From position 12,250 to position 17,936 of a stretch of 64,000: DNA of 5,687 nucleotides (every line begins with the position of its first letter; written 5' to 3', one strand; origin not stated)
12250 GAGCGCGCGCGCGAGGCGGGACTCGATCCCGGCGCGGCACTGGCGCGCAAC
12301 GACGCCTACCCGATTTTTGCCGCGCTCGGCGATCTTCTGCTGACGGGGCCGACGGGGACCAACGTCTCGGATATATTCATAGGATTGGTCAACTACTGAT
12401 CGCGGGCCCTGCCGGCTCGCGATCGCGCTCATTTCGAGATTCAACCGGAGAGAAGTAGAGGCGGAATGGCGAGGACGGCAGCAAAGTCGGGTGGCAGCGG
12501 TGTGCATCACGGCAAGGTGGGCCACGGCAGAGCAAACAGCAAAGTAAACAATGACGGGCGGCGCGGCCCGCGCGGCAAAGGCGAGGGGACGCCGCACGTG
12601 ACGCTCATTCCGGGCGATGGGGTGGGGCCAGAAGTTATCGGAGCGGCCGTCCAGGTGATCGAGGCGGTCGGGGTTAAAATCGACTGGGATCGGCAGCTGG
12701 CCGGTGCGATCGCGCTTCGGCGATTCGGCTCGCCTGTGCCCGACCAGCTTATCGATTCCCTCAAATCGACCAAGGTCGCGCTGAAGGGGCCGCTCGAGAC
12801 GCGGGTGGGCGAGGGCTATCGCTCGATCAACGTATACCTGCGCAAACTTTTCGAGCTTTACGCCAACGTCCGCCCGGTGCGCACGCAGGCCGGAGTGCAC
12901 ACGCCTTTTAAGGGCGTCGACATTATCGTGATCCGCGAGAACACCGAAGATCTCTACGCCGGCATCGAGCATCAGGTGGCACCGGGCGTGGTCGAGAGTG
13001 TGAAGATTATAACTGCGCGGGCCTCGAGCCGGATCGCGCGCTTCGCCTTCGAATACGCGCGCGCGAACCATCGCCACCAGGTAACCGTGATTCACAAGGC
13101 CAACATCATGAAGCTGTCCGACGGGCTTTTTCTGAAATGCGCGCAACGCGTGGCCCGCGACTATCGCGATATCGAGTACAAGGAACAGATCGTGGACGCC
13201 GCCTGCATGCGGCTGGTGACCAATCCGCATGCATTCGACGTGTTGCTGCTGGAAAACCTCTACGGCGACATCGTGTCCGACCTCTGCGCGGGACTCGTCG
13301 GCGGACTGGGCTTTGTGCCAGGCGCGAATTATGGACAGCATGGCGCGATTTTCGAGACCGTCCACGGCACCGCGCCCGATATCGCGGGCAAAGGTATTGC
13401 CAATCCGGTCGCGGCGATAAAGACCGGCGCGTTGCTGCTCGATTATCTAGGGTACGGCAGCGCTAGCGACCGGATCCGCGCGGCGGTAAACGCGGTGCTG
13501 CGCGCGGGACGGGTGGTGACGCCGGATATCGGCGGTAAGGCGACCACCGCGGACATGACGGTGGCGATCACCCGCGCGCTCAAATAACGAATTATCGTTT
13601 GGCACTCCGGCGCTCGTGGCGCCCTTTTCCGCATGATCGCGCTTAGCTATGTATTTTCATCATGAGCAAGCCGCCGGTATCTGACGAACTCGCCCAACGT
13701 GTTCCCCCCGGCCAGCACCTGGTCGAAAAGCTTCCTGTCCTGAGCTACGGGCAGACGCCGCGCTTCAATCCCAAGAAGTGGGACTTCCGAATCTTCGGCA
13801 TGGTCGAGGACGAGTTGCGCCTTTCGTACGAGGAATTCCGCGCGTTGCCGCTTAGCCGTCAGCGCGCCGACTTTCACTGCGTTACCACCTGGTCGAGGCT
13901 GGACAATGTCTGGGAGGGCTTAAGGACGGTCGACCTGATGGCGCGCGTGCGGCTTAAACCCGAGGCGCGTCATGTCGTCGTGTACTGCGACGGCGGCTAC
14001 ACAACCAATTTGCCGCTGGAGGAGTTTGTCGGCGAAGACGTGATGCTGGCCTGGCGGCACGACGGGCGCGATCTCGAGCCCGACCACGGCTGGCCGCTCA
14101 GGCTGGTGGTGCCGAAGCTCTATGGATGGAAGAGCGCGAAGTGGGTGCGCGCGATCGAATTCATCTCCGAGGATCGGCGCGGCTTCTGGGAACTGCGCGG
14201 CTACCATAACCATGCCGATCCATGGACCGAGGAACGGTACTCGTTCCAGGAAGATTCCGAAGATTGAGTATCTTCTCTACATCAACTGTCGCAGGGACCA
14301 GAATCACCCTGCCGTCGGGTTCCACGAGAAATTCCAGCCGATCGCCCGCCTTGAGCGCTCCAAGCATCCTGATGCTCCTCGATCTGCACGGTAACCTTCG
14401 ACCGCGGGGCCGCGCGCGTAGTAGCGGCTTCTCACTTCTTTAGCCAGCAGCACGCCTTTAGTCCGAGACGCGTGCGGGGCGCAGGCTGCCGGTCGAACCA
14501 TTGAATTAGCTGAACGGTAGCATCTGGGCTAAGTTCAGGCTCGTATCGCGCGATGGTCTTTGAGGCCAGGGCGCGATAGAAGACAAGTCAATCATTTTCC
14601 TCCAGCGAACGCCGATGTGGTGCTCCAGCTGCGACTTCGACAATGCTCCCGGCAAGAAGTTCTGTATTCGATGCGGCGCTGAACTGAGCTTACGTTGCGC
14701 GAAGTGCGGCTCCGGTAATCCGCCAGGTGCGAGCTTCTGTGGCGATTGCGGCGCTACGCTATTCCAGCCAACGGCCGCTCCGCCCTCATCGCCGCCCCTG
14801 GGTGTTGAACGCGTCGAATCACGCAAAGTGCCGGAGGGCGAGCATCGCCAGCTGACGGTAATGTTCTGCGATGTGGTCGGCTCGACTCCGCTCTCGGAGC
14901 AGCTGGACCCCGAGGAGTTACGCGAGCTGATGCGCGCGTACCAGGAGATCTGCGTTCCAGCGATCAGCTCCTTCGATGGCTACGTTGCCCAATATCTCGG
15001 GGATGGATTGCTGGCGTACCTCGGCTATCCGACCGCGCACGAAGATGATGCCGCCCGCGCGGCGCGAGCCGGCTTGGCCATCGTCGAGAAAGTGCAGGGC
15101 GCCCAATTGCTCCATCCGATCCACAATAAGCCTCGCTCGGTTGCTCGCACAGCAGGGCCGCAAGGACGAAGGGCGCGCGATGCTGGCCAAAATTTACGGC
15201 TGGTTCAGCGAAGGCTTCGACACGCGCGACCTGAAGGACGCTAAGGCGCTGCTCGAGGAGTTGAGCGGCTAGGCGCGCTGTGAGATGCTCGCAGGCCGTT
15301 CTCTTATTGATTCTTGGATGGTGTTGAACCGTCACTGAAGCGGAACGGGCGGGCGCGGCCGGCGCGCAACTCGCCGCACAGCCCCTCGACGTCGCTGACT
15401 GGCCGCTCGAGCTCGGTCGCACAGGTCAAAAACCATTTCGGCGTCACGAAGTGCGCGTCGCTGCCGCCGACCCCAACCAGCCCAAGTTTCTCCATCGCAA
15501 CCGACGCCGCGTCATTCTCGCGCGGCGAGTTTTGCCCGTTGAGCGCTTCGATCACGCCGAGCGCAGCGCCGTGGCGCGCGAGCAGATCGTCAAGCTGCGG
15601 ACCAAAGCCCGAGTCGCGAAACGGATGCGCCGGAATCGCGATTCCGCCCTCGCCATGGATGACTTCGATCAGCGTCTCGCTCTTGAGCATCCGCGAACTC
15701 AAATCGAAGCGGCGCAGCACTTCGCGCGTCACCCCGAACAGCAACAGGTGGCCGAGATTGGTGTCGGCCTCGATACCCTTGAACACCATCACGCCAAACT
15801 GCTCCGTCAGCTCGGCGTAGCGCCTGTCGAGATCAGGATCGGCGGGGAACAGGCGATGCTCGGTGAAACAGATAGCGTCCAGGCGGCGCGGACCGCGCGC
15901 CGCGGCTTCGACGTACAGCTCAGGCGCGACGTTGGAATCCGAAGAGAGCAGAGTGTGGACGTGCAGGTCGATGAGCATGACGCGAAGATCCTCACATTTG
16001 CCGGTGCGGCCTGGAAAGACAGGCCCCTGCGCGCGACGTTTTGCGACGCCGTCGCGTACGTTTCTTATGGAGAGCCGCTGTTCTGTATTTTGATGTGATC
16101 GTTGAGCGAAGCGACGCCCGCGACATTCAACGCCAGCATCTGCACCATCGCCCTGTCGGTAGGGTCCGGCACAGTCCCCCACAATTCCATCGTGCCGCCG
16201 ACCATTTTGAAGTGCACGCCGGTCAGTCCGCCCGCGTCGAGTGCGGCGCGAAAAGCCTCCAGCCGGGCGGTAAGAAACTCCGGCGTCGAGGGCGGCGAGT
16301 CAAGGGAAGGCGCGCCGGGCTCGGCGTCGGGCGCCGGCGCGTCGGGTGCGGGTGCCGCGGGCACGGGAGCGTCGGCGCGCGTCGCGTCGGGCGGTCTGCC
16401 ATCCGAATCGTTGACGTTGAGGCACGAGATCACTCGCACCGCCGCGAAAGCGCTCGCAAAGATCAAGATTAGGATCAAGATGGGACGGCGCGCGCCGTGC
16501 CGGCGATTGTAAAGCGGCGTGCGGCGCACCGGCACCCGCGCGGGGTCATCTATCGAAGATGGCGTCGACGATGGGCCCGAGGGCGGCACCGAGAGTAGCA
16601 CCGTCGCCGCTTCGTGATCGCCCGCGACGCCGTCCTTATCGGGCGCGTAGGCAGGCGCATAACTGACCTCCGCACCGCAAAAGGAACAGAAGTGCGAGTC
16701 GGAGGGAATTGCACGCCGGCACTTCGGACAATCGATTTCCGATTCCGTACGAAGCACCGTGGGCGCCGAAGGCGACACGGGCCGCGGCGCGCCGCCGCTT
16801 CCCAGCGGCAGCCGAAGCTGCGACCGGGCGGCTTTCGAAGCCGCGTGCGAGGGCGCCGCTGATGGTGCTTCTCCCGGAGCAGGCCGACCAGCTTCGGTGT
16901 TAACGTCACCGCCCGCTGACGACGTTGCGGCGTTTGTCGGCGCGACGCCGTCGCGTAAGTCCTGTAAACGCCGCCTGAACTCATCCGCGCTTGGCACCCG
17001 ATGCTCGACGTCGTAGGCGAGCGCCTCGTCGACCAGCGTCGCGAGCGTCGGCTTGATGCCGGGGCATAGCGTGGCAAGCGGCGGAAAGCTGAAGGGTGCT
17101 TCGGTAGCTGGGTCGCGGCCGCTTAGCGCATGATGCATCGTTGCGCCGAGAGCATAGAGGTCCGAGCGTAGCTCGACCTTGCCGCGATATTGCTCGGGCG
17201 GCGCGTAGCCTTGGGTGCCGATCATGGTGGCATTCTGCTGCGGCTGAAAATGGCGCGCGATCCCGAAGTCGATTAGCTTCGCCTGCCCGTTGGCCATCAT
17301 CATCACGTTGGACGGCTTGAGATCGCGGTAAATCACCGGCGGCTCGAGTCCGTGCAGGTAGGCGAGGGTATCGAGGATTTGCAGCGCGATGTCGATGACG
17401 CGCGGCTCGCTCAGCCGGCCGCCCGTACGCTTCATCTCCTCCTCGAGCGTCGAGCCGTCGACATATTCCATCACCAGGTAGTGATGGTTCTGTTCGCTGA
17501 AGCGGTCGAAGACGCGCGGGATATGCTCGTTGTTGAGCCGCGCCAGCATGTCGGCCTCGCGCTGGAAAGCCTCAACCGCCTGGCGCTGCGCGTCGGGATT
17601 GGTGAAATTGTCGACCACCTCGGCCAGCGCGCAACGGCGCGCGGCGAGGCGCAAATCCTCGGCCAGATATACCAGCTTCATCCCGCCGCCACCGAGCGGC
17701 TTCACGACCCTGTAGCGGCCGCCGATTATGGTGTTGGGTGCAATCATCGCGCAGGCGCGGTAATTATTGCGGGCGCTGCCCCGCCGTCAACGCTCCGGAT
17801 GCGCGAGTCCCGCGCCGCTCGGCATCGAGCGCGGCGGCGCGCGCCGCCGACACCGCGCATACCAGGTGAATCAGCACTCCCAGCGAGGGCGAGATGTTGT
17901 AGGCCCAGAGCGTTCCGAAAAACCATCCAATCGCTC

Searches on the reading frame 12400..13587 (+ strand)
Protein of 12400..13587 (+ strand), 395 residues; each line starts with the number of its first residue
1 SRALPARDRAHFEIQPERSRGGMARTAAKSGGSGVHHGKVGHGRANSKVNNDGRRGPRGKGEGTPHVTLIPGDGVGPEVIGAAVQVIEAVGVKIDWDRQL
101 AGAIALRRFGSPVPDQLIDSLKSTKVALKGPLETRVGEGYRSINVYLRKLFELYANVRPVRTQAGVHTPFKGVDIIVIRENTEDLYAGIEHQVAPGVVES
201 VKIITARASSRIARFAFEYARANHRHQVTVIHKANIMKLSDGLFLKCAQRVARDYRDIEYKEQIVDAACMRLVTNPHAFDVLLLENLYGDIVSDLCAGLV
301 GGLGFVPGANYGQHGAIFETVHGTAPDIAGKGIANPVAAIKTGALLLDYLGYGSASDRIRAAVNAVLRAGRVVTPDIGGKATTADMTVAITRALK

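Call 50: search_protein_families(library=pfam, proteins=[window:12400-13587:+], max_evalue=0.00001)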
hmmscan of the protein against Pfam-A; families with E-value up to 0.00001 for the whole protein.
window:12400-13587:+ (395 aa): 1 family
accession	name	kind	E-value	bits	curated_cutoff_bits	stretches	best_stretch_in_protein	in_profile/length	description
PF00180.25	Iso_dh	-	9e-102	341.3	27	1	66-389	1-347/348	Isocitrate/isopropylmalate dehydrogenase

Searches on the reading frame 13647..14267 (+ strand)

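Call 50: search_protein_families(library=pfam, proteins=[window:13647-14267:+], max_evalue=0.00001)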
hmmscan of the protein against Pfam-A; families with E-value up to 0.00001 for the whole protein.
window:13647-14267:+ (206 aa): 1 family
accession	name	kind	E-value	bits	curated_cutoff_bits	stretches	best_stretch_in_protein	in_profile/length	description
PF00174.25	Oxidored_molyb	-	3e-43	147.8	24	1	35-181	2-169/169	Oxidoreductase molybdopterin binding domain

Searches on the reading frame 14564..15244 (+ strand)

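Call 50: search_protein_families(library=pfam, proteins=[window:14564-15244:+], max_evalue=0.00001)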
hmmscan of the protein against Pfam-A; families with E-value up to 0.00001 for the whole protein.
window:14564-15244:+ (226 aa): 3 families
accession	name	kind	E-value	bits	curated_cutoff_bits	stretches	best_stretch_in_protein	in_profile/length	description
PF12773.13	DZR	-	1.6e-10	41.4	27.3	1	20-63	1-45/45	Double zinc ribbon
PF13240.11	Zn_Ribbon_1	-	1.1e-08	35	25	0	45-66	2-23/23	zinc-ribbon domain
PF00211.25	Guanylate_cyc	-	3.7e-06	27.1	21.9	1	92-178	4-90/183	Adenylate and Guanylate cyclase catalytic domain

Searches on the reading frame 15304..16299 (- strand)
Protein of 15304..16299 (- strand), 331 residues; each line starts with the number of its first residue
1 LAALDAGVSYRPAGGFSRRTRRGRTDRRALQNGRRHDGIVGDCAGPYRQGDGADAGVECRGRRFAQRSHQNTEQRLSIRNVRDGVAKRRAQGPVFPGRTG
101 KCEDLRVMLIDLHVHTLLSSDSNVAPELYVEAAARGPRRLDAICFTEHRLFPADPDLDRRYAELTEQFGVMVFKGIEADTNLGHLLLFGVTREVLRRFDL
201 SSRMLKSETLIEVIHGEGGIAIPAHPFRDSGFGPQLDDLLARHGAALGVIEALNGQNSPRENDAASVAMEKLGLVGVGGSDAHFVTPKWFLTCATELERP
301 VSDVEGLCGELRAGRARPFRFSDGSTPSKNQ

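Call 50: search_protein_families(library=pfam, proteins=[window:15304-16299:-], max_evalue=0.00001)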
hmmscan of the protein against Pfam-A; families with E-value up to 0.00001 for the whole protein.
window:15304-16299:- (331 aa): 2 families
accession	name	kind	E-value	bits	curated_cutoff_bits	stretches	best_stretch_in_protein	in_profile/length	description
PF13263.12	PHP_C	-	7.7e-08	32.2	21.3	1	259-315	1-55/56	PHP-associated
PF02811.25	PHP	-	5.4e-06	27.3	26.4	1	111-186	1-76/164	PHP domain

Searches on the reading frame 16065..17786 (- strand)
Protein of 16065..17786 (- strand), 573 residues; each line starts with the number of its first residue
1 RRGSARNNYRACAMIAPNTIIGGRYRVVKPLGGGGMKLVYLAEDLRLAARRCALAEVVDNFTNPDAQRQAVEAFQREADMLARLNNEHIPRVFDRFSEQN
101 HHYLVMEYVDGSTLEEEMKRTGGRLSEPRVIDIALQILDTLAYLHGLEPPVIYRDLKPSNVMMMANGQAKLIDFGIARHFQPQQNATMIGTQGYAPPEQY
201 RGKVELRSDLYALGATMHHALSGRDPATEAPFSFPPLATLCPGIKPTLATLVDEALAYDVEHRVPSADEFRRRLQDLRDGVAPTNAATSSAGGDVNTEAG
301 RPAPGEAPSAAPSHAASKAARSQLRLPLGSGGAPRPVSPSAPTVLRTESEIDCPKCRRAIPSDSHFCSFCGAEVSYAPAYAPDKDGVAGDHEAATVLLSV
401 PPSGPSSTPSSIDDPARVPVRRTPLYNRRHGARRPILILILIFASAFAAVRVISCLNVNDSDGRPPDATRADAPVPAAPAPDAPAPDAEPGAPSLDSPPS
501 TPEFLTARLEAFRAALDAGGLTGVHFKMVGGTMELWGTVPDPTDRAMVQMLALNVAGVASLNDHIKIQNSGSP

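Call 50: search_protein_families(library=pfam, proteins=[window:16065-17786:-], max_evalue=0.00001)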
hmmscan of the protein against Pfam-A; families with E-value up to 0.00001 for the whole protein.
window:16065-17786:- (573 aa): 4 families
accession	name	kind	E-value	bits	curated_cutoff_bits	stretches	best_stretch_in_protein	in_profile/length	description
PF00069.31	Pkinase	-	4.7e-36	125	31.7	1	25-228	1-198/263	Protein kinase domain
PF07714.23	PK_Tyr_Ser-Thr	-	6.4e-22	78.5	23.1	1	62-228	36-206/258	Protein tyrosine and serine/threonine kinase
PF03109.22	ABC1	-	4.8e-09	36.2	22.9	1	75-188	118-225/244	ABC1 atypical kinase-like domain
PF01636.29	APH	-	3.4e-08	34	23.2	0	66-150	30-113/239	Phosphotransferase enzyme family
